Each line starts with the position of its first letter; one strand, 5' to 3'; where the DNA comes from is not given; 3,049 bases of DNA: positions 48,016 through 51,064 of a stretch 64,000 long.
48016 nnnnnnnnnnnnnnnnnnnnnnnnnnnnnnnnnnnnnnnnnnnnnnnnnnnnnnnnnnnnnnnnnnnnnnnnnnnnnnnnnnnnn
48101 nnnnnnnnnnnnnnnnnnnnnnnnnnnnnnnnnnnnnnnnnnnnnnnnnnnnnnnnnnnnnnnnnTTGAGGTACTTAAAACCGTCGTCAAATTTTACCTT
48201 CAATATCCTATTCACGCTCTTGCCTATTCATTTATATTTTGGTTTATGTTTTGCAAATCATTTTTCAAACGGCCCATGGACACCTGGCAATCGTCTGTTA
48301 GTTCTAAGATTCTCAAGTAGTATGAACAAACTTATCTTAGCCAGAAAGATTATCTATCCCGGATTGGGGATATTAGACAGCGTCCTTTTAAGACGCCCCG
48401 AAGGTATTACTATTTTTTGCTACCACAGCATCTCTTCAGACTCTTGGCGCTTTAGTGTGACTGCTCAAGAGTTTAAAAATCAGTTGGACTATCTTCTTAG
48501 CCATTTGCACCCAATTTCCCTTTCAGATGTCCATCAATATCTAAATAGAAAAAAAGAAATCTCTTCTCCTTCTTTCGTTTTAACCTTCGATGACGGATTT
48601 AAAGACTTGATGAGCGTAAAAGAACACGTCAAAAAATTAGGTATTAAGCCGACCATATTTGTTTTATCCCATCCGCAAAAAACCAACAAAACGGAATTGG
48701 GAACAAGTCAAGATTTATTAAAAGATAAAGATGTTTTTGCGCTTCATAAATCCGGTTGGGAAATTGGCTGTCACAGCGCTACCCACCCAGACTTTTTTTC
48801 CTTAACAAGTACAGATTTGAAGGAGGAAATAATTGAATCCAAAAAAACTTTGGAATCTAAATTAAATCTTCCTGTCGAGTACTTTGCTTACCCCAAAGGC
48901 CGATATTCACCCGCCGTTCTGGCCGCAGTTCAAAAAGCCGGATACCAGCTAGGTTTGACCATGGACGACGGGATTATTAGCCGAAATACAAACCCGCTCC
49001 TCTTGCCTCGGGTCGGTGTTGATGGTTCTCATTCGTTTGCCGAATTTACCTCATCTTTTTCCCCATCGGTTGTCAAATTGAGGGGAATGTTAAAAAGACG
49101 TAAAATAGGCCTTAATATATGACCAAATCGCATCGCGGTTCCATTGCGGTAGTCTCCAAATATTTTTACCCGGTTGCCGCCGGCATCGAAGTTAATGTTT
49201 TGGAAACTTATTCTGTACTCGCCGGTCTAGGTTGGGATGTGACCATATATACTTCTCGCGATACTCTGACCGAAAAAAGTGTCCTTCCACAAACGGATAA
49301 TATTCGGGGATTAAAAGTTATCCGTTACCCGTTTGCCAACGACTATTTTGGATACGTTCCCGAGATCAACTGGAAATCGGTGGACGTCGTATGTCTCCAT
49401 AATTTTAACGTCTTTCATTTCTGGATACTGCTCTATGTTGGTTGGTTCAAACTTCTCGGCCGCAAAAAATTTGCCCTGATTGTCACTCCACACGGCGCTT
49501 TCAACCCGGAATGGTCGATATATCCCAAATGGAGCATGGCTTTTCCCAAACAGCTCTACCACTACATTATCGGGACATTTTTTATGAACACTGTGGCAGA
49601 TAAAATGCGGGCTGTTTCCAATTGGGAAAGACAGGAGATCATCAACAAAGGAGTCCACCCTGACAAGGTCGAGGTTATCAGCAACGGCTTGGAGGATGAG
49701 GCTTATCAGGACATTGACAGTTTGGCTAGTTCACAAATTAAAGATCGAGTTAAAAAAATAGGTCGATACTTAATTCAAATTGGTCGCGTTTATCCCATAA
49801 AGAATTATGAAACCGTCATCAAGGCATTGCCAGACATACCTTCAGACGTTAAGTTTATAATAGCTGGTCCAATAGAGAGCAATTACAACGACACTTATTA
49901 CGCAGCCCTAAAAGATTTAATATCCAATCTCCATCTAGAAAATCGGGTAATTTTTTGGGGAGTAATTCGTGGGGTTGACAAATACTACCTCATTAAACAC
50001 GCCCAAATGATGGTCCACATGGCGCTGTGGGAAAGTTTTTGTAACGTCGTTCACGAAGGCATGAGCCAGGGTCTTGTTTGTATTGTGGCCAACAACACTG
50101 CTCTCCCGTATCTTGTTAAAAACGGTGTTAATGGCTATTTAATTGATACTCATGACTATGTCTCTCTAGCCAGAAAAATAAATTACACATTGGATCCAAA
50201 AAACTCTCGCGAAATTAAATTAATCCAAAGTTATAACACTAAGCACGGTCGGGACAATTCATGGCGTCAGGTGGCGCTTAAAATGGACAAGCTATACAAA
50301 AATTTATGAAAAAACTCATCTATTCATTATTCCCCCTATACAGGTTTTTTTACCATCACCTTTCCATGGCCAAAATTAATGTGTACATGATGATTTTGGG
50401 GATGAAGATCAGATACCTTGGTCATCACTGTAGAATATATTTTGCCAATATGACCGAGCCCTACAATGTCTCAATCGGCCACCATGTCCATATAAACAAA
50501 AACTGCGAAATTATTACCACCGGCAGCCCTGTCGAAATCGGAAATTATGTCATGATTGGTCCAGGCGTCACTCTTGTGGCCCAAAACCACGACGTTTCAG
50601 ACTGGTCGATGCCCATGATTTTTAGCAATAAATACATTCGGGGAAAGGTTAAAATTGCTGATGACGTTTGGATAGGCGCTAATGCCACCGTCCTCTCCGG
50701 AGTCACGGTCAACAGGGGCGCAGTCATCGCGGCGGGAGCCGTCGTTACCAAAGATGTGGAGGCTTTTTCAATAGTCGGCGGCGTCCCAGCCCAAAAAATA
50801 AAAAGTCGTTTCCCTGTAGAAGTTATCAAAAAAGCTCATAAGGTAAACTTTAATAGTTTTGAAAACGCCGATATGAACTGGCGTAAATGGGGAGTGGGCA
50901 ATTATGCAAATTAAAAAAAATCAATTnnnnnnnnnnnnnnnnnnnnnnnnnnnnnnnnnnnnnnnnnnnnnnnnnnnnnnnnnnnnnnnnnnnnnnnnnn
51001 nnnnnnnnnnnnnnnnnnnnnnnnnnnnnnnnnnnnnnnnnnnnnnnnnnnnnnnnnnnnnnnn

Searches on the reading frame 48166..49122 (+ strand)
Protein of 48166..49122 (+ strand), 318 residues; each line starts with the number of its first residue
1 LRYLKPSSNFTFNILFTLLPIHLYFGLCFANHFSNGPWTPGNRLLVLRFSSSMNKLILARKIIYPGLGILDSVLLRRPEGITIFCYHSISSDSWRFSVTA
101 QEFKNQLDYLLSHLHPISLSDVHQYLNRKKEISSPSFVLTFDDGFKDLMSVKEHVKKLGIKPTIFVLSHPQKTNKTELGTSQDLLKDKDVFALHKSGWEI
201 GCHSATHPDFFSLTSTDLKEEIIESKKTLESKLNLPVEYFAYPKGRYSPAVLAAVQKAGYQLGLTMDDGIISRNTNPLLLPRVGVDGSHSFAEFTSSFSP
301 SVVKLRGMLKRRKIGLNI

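Call 84: search_protein_families(library=pfam, proteins=[window:48166-49122:+], max_evalue=0.01)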
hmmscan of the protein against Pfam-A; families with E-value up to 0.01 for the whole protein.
window:48166-49122:+ (318 aa): 2 families
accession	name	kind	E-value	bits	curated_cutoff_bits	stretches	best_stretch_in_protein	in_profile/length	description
PF01522.26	Polysacc_deac_1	-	4e-20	72.5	23.1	1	133-262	5-123/124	Polysaccharide deacetylase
PF10096.14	DUF2334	-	8.4e-05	22.7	26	1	143-261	13-141/203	Uncharacterized protein conserved in bacteria (DUF2334)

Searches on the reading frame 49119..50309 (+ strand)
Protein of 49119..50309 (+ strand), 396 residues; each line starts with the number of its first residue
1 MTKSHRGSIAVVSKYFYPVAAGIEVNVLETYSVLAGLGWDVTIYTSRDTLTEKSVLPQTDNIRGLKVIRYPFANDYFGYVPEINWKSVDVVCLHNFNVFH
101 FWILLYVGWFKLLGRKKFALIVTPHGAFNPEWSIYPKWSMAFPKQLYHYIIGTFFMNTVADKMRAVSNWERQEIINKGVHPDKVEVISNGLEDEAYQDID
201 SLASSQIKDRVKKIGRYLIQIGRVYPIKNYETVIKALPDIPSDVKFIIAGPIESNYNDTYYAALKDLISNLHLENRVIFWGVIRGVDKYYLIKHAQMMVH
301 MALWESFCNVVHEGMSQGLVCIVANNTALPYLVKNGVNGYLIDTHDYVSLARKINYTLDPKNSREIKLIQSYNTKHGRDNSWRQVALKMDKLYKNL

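Call 28: search_protein_families(library=pfam, proteins=[window:49119-50309:+], max_evalue=10)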
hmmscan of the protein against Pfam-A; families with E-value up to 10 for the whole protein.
window:49119-50309:+ (396 aa): 5 families
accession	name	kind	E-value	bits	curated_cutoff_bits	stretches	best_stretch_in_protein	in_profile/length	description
PF00534.26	Glycos_transf_1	-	1.1e-26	93.8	26.4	1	215-365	15-163/172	Glycosyl transferases group 1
PF13692.12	Glyco_trans_1_4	-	1.3e-20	74.5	27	1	217-358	3-140/142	Glycosyl transferases group 1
PF13439.12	Glyco_transf_4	-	1.2e-14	55.1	28.5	1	22-193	3-168/170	Glycosyltransferase Family 4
PF13579.12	Glyco_trans_4_4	-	1.2e-11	45.7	29.7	1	22-190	2-158/158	Glycosyl transferase 4-like domain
PF04712.17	Radial_spoke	-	0.094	12.1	25.7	1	262-297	134-168/493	Radial spokehead-like protein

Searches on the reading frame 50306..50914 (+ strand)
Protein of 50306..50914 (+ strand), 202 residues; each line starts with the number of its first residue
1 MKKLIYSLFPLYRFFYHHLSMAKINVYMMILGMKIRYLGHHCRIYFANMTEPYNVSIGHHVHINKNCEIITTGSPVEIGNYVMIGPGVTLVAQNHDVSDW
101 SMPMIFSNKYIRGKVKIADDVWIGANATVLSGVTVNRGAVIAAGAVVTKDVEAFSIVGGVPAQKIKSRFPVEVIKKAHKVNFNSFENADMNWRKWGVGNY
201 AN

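Call 28: search_protein_families(library=pfam, proteins=[window:50306-50914:+], max_evalue=10)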
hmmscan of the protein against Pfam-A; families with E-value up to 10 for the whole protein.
window:50306-50914:+ (202 aa): 3 families
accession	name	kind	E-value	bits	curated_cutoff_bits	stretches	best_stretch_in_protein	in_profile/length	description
PF00132.30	Hexapep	-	7e-16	57.6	27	3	115-149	2-36/36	Bacterial transferase hexapeptide (six repeats)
PF14602.12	Hexapep_2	-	3.6e-09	36.6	27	2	115-149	2-34/34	Hexapeptide repeat of succinyl-transferase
PF25084.1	LbH_EIF2B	-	8.3e-05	23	54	1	54-152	21-104/105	EIF2B subunit epsilon LbH domain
